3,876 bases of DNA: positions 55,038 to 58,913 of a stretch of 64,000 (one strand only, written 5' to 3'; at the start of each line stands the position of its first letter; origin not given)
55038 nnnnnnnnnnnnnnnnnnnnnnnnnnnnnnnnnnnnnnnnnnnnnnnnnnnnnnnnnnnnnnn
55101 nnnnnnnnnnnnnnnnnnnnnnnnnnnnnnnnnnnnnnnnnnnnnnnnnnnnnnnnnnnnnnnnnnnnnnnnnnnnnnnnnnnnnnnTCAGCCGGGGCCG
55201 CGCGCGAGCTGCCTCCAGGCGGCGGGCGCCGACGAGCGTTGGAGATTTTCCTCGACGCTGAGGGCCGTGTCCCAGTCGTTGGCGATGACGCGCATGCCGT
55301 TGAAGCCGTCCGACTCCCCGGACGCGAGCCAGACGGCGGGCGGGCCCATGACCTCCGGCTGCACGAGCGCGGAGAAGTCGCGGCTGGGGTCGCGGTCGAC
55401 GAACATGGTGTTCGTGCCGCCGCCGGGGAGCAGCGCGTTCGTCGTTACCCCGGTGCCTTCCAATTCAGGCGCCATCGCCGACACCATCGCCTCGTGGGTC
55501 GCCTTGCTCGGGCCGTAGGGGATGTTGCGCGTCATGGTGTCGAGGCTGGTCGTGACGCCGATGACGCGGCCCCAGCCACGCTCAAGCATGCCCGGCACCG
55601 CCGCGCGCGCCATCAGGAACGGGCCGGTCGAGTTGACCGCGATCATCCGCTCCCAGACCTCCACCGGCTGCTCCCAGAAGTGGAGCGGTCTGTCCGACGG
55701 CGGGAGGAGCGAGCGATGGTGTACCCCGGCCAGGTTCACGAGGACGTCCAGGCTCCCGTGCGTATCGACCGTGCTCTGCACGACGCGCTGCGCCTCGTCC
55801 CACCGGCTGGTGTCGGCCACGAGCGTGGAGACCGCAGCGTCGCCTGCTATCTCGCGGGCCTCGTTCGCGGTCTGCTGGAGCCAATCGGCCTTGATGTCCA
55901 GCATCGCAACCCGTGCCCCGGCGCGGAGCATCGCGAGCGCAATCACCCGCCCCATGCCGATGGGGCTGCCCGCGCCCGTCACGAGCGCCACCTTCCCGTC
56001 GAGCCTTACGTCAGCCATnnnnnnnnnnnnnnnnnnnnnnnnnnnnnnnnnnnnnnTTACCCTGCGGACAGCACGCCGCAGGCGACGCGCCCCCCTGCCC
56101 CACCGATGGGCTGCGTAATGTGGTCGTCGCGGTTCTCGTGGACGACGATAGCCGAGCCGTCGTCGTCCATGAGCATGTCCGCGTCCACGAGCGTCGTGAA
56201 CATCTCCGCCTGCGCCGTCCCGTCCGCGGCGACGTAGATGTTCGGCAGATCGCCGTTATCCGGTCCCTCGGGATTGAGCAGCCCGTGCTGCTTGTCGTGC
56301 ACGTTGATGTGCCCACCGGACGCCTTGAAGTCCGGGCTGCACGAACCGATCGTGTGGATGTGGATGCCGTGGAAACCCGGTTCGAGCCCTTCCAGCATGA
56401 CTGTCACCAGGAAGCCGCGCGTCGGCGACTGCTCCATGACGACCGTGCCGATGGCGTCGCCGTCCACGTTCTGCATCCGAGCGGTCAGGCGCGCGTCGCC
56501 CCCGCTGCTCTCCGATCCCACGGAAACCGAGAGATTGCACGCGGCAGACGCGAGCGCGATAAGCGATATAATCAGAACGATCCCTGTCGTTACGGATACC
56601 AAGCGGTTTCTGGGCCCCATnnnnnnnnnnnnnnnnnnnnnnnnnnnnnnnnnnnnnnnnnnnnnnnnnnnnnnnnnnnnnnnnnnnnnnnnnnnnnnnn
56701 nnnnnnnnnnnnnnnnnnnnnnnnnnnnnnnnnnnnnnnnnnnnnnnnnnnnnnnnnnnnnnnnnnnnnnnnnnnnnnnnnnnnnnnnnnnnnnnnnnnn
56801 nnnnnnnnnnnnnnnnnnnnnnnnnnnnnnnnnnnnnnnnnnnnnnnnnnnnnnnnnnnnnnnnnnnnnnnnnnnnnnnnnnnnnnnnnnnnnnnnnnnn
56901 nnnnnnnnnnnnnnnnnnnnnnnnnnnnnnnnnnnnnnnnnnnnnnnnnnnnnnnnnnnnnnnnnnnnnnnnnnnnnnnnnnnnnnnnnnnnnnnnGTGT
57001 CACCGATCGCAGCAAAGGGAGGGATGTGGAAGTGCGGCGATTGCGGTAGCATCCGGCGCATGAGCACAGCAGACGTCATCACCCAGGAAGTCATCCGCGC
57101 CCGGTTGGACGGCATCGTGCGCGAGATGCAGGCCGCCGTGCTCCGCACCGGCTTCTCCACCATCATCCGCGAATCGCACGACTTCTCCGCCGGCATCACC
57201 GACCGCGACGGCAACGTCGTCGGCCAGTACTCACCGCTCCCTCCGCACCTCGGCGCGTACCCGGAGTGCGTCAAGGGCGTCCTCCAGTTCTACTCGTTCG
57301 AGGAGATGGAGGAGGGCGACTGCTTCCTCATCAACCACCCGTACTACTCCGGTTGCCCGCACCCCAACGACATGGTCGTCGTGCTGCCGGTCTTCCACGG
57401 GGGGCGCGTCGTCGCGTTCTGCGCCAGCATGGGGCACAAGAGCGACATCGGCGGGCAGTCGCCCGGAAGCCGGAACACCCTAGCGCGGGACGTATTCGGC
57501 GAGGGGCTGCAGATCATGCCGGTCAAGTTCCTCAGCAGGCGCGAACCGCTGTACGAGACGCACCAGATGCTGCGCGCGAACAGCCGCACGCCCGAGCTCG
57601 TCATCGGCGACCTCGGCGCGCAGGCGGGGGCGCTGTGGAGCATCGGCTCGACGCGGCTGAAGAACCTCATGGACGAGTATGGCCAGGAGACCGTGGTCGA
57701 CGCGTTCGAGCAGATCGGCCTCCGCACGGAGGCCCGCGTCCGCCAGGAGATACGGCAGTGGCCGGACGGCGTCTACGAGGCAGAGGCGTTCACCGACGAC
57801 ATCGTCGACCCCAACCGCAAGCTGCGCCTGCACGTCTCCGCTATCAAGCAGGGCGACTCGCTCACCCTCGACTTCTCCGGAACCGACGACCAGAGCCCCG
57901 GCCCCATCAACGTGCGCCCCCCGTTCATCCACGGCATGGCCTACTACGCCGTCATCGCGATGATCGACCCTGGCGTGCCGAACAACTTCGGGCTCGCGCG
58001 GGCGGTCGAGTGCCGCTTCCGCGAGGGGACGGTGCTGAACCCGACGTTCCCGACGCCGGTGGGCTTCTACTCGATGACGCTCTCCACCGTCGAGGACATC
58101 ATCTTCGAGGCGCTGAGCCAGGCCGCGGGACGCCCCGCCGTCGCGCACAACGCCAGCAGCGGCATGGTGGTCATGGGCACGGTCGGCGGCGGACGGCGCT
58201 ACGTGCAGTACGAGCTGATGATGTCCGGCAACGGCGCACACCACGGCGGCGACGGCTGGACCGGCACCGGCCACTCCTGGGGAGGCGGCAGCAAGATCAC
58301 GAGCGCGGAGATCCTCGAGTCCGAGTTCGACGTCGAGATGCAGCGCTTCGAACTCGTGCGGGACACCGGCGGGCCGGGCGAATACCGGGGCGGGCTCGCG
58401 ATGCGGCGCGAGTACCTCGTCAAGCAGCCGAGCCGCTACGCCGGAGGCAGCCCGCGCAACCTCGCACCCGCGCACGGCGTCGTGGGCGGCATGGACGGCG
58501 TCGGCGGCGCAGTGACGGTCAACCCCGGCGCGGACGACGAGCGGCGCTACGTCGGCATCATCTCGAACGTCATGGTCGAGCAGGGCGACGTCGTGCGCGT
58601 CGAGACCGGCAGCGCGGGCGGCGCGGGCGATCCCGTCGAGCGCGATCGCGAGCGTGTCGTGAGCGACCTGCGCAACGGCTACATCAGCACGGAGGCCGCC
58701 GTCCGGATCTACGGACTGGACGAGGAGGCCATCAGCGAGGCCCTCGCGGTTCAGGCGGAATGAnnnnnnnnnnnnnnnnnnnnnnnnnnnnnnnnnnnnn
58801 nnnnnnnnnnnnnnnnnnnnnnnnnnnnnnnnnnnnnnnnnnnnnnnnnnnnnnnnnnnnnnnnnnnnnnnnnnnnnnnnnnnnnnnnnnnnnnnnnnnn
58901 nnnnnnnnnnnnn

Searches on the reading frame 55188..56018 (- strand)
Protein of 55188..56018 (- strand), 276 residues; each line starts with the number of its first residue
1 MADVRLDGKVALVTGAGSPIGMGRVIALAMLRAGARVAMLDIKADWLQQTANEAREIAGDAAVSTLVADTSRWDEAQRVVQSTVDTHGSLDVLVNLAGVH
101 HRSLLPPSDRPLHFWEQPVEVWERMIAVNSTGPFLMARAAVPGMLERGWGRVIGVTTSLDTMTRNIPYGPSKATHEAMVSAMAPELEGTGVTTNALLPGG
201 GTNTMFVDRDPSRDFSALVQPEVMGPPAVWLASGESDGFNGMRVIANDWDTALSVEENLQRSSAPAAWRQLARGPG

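Call 16: search_protein_families(library=pfam, proteins=[window:55188-56018:-], max_evalue=0.01)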
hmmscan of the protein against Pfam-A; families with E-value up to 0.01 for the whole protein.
window:55188-56018:- (276 aa): 3 families
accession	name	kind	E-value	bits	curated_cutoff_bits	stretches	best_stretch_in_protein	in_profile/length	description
PF00106.31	adh_short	-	5.9e-35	121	26.6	1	9-204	1-185/195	short chain dehydrogenase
PF13561.12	adh_short_C2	-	3e-29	102.7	27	1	15-241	1-226/236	Enoyl-(Acyl carrier protein) reductase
PF02737.24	3HCDH_N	-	0.00087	19.7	22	1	13-86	4-73/180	3-hydroxyacyl-CoA dehydrogenase, NAD binding domain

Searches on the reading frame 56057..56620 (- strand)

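Call 16: search_protein_families(library=pfam, proteins=[window:56057-56620:-], max_evalue=0.01)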
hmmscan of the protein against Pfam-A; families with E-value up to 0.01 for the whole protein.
window:56057-56620:- (187 aa): 1 family
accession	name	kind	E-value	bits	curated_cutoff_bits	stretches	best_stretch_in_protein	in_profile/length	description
PF00080.25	Sod_Cu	-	1.6e-37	129.3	28.9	1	58-183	3-132/133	Copper/zinc superoxide dismutase (SODC)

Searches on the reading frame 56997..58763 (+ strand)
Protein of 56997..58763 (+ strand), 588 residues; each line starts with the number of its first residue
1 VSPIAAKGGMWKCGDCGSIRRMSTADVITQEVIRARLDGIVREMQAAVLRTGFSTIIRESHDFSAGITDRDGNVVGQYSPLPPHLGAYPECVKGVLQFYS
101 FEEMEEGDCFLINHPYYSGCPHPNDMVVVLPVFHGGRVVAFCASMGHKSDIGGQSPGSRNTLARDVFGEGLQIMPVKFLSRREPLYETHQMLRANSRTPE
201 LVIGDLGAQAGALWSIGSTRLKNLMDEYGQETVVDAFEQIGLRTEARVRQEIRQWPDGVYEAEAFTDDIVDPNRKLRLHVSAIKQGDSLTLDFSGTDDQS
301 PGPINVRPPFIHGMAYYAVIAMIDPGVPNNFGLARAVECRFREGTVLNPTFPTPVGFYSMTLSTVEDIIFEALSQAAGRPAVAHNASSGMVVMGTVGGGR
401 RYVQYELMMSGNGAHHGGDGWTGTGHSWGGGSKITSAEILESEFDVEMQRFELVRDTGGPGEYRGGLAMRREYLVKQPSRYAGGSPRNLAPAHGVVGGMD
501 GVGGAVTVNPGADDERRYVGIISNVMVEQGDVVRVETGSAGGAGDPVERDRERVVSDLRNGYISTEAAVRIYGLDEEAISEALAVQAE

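Call 16: search_protein_families(library=pfam, proteins=[window:56997-58763:+], max_evalue=0.01)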
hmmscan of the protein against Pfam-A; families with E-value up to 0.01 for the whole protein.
window:56997-58763:+ (588 aa): 1 family
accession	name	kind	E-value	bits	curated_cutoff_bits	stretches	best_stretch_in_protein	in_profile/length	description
PF02538.19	Hydantoinase_B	-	1.3e-141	473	26.8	1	26-546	1-519/519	Hydantoinase B/oxoprolinase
